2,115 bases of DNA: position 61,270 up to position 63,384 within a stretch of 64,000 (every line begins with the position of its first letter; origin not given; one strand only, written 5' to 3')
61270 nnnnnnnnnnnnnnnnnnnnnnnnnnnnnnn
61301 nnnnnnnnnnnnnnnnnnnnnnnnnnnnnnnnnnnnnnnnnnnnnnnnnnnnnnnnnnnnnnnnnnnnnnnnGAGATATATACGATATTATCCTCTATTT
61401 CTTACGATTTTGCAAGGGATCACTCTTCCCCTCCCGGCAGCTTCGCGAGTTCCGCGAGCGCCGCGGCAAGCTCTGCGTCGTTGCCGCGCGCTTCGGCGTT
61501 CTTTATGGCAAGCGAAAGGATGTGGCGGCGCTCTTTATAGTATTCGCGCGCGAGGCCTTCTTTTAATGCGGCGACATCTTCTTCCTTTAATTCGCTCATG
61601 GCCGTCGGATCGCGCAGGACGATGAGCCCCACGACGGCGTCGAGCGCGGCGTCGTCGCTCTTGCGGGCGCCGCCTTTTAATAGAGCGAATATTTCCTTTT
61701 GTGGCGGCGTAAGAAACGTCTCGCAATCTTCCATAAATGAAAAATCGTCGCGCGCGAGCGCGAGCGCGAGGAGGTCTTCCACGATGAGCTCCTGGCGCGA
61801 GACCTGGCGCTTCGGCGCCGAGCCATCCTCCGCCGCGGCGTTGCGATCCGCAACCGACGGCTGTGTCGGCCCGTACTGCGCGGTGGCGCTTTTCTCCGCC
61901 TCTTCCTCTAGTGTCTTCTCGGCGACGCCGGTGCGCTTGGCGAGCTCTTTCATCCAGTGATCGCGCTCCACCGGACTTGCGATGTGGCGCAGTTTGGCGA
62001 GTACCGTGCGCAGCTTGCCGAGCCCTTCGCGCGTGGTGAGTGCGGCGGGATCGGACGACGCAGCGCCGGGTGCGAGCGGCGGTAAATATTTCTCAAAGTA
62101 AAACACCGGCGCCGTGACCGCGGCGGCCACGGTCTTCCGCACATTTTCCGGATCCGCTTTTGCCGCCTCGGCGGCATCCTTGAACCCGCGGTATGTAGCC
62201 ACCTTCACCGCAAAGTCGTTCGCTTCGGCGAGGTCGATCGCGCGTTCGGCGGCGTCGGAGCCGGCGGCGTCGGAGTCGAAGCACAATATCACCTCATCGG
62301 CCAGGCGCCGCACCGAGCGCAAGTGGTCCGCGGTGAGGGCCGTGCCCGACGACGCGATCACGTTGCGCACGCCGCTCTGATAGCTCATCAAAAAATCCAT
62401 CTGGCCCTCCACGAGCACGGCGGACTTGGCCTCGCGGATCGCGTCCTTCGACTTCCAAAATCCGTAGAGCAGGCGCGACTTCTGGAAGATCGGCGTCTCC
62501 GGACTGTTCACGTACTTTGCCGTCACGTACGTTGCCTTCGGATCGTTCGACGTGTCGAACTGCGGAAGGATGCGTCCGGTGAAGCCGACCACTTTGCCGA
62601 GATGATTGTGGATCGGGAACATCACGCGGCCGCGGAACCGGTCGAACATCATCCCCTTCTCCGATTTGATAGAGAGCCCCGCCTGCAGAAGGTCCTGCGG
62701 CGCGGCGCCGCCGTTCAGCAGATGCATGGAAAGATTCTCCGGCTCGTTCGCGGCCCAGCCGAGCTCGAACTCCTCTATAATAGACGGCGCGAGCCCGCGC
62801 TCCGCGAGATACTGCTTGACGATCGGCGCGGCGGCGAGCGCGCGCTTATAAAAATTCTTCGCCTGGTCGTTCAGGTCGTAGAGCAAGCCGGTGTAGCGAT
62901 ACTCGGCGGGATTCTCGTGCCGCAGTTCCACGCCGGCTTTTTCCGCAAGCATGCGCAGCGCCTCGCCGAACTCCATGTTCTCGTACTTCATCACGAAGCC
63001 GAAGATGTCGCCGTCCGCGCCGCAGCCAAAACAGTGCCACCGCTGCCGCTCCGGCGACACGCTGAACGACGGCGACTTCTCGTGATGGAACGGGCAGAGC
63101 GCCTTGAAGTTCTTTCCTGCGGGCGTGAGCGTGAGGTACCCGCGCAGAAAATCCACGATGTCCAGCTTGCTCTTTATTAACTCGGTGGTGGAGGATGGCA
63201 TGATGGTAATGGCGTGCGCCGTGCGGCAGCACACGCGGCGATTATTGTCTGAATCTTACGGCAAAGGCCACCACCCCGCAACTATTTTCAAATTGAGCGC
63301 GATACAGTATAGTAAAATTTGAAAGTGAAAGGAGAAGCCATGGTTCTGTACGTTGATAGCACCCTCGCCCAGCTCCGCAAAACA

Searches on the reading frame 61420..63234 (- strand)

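Call 68: search_protein_families(library=pfam, proteins=[window:61420-63234:-], max_evalue=0.0001)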
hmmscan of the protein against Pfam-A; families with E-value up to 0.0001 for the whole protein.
window:61420-63234:- (604 aa): 6 families
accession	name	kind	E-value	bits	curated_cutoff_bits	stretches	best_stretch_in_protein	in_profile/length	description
PF08275.17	DNAG_N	-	6.1e-35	120.5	26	1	128-262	1-127/128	DNA primase catalytic core, N-terminal domain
PF01807.25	Zn_ribbon_DnaG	-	3.2e-32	110.7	24.9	1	15-107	4-96/98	CHC2 zinc finger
PF13155.12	Toprim_2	-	1e-18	67.9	22.1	1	273-356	1-86/88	Toprim-like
PF13662.12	Toprim_4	-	4.3e-16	59.4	25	1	272-345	3-83/85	Toprim domain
PF01751.28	Toprim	-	4.3e-11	43.3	23.1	1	272-345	2-93/96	Toprim domain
PF13362.12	Toprim_3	-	6.3e-05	23.8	27.2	0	273-348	3-79/95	Toprim domain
